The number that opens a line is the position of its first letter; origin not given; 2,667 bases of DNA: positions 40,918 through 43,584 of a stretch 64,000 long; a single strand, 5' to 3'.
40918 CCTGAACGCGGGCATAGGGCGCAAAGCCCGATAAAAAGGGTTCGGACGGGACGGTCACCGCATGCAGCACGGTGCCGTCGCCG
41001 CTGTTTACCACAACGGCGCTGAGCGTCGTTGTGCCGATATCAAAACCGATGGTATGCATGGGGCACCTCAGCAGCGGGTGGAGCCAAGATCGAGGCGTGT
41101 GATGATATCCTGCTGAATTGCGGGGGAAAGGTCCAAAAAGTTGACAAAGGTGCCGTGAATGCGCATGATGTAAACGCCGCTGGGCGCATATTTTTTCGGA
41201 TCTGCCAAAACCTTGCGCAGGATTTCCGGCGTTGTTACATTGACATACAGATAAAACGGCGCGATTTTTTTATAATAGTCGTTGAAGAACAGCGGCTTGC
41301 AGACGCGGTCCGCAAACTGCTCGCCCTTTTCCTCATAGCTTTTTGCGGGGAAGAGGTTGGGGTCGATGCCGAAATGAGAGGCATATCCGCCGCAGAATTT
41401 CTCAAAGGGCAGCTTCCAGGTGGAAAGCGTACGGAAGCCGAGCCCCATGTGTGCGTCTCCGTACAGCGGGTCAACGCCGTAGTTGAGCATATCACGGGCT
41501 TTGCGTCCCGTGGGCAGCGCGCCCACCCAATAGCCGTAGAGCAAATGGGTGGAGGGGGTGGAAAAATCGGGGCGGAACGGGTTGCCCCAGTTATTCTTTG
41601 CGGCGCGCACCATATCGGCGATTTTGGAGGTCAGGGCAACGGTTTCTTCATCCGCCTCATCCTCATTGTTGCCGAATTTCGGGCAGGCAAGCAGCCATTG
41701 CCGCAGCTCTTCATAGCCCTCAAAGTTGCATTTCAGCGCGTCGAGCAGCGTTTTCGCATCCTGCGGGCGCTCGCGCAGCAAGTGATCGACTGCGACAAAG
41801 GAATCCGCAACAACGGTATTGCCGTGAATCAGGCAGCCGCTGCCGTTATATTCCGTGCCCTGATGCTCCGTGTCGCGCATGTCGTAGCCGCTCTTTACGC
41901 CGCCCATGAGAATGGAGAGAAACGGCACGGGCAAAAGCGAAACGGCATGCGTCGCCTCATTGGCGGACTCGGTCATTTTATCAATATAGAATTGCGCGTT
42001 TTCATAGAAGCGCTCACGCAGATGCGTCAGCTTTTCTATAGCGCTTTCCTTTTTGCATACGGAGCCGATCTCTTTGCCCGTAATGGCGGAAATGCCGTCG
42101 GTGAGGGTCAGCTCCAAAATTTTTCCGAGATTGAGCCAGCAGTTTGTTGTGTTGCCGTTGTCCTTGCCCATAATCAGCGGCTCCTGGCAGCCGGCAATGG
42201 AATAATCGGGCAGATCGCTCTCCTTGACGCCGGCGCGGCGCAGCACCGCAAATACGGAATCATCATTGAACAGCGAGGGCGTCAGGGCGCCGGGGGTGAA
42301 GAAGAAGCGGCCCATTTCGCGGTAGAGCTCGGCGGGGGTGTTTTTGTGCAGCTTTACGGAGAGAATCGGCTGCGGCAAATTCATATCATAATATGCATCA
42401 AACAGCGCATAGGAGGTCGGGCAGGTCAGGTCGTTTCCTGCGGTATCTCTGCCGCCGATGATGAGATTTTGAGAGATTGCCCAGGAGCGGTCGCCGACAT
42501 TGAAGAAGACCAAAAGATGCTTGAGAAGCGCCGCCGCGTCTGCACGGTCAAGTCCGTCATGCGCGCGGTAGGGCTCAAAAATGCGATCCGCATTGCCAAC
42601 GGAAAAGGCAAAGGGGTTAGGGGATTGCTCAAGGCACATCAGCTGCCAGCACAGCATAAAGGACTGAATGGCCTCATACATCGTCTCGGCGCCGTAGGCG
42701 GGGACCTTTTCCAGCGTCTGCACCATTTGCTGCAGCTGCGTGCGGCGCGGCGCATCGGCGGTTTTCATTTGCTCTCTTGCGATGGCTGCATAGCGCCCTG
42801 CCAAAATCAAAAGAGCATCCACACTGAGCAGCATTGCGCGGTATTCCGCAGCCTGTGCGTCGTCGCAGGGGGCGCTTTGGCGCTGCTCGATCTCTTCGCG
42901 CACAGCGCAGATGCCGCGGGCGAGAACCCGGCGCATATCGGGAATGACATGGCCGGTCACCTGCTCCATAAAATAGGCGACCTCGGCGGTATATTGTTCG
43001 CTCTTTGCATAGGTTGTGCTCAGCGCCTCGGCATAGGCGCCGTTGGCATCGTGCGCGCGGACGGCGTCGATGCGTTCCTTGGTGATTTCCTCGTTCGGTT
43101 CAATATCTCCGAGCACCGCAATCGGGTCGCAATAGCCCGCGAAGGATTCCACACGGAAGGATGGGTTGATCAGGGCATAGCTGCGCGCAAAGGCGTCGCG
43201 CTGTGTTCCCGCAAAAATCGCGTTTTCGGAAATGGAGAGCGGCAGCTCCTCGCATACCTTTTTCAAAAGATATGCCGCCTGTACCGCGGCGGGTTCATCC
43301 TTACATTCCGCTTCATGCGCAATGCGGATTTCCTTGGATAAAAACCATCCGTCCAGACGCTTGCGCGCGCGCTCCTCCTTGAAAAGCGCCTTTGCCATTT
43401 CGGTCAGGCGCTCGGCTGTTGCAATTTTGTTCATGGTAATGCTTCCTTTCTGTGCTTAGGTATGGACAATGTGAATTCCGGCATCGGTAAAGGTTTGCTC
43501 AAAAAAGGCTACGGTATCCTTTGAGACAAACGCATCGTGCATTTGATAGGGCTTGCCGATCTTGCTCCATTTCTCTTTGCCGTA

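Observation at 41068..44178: Atypical catalytic signatures: RIHGT glycine loop with a conserved Cys-x-Glu loop, paired with a ferredoxin-less activase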

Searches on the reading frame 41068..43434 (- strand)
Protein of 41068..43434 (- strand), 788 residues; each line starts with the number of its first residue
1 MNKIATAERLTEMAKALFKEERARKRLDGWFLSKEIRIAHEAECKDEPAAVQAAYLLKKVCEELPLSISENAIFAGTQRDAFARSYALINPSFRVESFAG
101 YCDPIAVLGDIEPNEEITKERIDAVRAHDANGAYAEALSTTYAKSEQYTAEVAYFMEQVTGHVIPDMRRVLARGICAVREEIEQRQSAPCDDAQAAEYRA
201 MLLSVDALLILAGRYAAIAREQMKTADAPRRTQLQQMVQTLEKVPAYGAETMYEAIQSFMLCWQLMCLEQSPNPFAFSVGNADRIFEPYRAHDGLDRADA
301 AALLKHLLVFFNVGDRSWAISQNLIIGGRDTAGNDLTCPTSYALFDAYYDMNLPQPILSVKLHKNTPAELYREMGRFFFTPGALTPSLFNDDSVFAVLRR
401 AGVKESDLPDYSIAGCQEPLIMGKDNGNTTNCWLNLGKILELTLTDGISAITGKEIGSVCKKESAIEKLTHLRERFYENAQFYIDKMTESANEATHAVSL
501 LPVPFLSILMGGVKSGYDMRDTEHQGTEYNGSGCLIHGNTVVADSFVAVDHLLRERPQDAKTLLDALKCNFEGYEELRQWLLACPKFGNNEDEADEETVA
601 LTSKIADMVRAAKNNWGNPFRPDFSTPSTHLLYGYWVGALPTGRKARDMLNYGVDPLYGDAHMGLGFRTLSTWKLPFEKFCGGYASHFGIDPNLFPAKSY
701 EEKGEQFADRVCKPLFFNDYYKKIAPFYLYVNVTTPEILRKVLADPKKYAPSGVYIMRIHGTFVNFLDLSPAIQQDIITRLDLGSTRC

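Call 3: search_protein_families(library=pfam, proteins=[window:41068-43434:-], max_evalue=0.01)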
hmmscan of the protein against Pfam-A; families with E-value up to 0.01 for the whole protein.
window:41068-43434:- (788 aa): 1 family
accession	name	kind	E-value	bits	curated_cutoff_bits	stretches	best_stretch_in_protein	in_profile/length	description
PF02901.20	PFL-like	-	1e-107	361.9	24.3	1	40-634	32-647/647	Pyruvate formate lyase-like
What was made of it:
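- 41068..43434 (-): Glycyl radical enzyme, 788 aa, of the eliminase/isomerase type. PF02901 at 1e-107 (call 3).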

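Call 4: search_protein_families(library=ncbifam, proteins=[window:41068-43434:-], max_evalue=0.01)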
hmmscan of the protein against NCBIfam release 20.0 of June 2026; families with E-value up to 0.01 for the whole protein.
window:41068-43434:- (788 aa): 11 families
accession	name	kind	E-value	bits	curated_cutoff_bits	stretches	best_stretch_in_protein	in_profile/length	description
TIGR01774.1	PFL2-3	subfamily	1.8e-71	241.5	678.2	1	44-781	35-782/786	formate C-acetyltransferase/glycerol dehydratase family glycyl radical enzyme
NF043068.1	glycl_HYPD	equivalog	7e-55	186.4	1100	1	153-781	145-780/784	trans-4-hydroxy-L-proline dehydratase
NF048011.1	SfplDhtHpsGDes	equivalog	7.9e-52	176.6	1000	1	164-781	187-817/821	(2S)-3-sulfopropanediol dehydratase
NF048009.1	SfplDhtHpfGKleb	equivalog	9e-48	163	1000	1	160-783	182-822/824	(2S)-3-sulfopropanediol dehydratase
NF007437.0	PRK09983.1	equivalog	1.4e-46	159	1109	1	158-780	152-760/765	formate C-acetyltransferase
TIGR04394.1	choline_CutC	equivalog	8e-43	147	1050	1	134-780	132-783/789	choline trimethylamine-lyase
NF033718.1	indole_decarb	equivalog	2.6e-31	108.7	1100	1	164-574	218-646/868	indoleacetate decarboxylase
TIGR01255.1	pyr_form_ly_1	equivalog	6.5e-11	41.4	994.2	1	410-780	398-738/744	formate C-acetyltransferase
NF033715.1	glycyl_HPDL_Lrg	equivalog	1.8e-07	29.3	1150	0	198-393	272-480/901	4-hydroxyphenylacetate decarboxylase large subunit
TIGR04365.1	spare_glycyl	equivalog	0.00014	22.1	170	1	728-780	71-120/126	autonomous glycyl radical cofactor GrcA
NF038360.1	rad_fix_GrcA3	exception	0.0021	18.1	158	1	719-780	14-72/78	autonomous glycyl radical cofactor GrcA3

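Call 5: search_solved_structures(query=window:41068-43434:-, max_evalue=0.001, show_alignments=2)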
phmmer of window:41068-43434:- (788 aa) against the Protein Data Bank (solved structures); distinct sequences matched with E-value up to 0.001: 35.
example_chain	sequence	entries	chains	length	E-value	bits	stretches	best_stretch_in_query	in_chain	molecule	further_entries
1r8w_A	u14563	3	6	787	1.4e-57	198.6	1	43-781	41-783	glycerol dehydratase | B12-independent glycerol dehydratase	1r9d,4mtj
2f3o_A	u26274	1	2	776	1.2e-55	192.1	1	43-782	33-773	pyruvate formate-lyase 2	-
9rco_A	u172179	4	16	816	2.1e-50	174.8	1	43-782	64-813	Glycyl radical protein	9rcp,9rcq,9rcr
8id0_A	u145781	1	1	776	7.3e-48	166.4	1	12-782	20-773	formate C-acetyltransferase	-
5i2a_A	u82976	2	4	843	9.8e-45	156.1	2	45-571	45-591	Diol-dehydratase | Diol dehydratase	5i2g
8iof_A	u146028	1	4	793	8.3e-43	149.7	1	160-783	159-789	Benzylsuccinate synthase alpha subunit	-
6vxc_A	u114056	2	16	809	1.2e-42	149.2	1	154-781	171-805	Trans-4-hydroxy-L-proline dehydratase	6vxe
8id1_A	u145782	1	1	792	3.1e-42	147.8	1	43-781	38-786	Formate C-acetyltransferase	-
9f3w_A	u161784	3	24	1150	1.8e-38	135.4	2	146-781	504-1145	Choline trimethylamine-lyase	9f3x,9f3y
6lon_B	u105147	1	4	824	6.8e-38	133.4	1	164-782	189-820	PFL2/glycerol dehydratase family glycyl radical enzyme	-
5ymr_B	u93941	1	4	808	1.8e-36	128.7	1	164-781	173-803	Formate acetyltransferase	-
9ht9_A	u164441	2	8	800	2.1e-35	125.2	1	177-697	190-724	Choline trimethylamine-lyase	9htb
9r0v_A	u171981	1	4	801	2.1e-35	125.2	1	177-697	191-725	Choline trimethylamine-lyase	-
6vue_A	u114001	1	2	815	2.2e-35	125.1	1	177-697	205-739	Choline trimethylamine-lyase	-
5fau_A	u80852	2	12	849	2.6e-35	124.9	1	177-697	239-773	Choline trimethylamine-lyase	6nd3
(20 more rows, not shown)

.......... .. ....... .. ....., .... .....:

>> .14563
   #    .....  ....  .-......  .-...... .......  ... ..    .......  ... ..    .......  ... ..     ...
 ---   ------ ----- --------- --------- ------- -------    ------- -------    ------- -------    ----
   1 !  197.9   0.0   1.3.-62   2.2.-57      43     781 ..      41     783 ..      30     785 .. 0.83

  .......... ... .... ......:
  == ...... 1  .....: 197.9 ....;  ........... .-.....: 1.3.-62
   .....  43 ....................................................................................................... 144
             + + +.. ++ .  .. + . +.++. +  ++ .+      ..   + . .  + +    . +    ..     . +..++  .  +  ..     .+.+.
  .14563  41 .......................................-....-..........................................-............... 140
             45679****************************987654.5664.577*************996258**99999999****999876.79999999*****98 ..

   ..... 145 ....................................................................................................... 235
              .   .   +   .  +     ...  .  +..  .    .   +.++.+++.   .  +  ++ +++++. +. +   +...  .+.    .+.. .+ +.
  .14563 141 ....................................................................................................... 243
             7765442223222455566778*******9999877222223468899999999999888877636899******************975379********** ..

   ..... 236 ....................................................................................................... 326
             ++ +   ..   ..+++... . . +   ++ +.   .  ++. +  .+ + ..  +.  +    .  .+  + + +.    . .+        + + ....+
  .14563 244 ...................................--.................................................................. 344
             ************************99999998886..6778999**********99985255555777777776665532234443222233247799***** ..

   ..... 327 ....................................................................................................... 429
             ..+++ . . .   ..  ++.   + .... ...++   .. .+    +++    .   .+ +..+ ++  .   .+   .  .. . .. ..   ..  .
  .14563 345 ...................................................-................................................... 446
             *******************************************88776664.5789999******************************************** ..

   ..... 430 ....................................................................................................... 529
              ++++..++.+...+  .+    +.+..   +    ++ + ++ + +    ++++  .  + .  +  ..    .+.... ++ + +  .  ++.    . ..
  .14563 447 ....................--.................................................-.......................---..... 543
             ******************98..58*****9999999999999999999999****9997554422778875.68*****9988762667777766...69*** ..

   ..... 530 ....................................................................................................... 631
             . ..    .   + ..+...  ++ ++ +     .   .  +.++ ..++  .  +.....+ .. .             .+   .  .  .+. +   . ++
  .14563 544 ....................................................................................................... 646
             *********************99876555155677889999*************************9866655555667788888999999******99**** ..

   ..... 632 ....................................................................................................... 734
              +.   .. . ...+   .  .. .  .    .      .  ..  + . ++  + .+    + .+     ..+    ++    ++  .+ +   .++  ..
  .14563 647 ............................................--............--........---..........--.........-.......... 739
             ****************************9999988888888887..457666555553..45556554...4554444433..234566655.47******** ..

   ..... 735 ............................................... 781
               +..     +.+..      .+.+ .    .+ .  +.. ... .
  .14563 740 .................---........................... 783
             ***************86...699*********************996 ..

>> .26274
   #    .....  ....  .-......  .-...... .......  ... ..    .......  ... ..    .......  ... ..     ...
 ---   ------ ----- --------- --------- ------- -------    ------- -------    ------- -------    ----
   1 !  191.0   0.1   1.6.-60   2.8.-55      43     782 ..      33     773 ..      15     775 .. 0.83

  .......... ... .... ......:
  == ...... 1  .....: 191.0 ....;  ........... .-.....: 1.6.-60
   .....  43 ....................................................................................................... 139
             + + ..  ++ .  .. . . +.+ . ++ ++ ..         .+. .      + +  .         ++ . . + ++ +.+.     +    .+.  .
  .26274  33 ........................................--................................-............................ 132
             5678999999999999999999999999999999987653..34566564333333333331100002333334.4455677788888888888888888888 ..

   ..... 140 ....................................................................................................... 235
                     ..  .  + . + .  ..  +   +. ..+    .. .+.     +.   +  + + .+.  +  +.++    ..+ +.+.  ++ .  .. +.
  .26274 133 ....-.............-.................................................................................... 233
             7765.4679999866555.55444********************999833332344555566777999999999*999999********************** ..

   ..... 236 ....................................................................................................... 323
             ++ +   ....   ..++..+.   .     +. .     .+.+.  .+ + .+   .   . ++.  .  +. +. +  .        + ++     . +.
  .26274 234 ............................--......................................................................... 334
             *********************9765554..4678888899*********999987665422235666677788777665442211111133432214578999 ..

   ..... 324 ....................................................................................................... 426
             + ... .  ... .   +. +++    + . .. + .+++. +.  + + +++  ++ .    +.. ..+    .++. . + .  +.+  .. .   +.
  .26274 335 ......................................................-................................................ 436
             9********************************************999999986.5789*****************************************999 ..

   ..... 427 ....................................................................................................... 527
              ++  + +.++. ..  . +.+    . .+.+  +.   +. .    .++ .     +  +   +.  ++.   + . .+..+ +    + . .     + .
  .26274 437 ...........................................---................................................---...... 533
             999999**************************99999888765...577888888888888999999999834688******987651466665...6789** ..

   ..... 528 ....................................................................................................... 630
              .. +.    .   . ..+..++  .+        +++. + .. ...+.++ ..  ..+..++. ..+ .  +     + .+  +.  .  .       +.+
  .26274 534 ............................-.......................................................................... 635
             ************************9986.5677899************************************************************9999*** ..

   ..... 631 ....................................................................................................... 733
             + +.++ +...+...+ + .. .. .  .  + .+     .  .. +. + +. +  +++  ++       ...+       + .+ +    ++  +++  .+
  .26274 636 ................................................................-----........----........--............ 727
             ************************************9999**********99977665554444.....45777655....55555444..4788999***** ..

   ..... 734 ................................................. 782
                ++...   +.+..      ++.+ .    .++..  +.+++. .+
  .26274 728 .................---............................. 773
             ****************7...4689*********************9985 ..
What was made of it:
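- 42949..42951 (-): His162, the equivalent of glycerol dehydratase His164, which is proposed to protonate the leaving hydroxyl. The GHV motif aligns with GDH GHV (call 5).
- The gene is intact, and Gly761, Cys416, Glu418 and His162 align with the catalytic residues of glycerol dehydratase (call 5). Cys, Glu and the His164 equivalent are conserved (call 5).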
